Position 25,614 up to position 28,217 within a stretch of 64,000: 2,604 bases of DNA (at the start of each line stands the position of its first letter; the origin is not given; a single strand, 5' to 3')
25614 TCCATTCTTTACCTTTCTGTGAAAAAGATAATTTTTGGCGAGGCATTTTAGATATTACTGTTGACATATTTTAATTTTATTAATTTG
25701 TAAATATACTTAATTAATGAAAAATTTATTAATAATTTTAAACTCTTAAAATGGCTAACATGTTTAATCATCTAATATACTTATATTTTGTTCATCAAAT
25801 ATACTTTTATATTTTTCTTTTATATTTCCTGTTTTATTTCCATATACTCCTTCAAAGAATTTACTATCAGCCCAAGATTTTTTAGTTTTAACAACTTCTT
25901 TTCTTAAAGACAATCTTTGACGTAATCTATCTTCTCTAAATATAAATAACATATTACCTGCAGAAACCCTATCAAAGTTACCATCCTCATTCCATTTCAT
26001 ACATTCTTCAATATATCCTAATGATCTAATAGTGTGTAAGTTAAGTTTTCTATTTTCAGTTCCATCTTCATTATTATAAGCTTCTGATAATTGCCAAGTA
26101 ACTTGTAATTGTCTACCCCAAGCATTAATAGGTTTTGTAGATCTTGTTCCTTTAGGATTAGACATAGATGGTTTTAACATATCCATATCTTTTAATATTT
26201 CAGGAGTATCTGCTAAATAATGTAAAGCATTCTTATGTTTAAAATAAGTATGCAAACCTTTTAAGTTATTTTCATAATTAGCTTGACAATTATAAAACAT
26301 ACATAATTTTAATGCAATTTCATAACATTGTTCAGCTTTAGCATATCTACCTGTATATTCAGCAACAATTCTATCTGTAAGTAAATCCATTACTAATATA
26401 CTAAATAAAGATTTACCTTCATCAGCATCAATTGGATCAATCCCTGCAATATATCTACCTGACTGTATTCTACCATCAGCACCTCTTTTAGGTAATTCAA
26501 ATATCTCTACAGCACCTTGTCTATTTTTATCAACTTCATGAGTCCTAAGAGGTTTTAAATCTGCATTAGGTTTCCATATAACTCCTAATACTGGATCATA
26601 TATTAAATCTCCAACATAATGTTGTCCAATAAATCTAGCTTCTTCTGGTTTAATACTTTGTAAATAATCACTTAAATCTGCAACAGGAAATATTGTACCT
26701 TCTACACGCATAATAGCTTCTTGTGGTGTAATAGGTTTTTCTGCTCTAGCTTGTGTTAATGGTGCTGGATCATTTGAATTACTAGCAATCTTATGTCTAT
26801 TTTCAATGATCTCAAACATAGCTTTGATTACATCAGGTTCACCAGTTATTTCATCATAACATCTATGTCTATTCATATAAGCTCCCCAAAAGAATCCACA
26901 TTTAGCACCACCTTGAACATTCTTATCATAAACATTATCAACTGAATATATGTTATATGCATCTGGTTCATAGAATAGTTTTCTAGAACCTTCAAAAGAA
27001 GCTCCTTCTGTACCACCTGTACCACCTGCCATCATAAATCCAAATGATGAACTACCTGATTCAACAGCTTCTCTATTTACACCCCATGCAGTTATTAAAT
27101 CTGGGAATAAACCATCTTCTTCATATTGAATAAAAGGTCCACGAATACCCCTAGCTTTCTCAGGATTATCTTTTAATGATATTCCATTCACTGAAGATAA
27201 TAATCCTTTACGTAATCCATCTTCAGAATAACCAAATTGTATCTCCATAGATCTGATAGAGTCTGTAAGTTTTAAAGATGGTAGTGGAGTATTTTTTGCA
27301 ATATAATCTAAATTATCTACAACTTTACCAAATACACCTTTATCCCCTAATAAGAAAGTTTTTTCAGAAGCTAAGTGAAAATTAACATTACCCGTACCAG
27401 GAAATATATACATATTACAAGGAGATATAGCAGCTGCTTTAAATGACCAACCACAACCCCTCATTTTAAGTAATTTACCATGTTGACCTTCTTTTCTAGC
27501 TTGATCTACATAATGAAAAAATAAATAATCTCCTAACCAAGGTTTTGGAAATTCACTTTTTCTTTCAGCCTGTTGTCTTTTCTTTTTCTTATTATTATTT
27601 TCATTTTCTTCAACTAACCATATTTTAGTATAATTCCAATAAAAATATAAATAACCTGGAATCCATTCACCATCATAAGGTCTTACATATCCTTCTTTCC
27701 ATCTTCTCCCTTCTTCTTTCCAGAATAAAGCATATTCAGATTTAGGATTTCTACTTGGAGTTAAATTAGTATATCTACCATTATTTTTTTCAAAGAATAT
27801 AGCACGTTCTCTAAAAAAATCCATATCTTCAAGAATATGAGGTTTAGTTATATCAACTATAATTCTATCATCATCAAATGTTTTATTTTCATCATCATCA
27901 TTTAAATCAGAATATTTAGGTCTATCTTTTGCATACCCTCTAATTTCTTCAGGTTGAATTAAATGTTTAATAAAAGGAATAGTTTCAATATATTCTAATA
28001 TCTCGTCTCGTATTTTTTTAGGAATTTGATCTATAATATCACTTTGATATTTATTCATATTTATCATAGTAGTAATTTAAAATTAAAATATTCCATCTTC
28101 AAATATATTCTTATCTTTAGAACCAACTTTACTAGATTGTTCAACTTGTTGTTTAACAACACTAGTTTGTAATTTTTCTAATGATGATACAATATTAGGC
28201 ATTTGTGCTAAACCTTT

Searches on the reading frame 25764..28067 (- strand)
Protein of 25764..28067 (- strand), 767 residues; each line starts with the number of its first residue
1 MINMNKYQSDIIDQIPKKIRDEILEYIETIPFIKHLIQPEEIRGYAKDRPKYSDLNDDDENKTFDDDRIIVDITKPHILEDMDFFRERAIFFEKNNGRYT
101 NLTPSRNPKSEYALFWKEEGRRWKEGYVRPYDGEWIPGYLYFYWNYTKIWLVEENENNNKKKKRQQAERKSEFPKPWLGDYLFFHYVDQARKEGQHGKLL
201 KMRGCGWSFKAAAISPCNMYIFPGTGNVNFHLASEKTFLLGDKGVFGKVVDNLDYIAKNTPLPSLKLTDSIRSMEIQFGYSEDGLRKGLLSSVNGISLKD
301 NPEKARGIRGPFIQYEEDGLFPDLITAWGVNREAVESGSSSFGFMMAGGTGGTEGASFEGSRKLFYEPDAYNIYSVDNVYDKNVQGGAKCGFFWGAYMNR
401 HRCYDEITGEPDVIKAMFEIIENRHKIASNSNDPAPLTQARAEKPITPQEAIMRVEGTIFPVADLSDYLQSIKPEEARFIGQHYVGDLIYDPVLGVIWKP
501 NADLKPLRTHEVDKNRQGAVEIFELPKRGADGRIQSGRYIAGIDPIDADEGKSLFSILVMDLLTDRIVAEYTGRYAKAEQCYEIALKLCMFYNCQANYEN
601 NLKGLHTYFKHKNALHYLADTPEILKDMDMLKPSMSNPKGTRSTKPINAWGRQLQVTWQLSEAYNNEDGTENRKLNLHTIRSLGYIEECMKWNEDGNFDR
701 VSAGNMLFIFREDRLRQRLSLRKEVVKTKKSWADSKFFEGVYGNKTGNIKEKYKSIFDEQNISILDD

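Call 15: search_protein_families(library=phrogs, proteins=[window:25764-28067:-], max_evalue=0.00001)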
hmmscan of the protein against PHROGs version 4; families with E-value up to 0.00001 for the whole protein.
window:25764-28067:- (767 aa): 1 family
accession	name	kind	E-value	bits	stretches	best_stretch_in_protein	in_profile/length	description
phrog_6681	-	head and packaging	2.9e-93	314.5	1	65-730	77-736/758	terminase large subunit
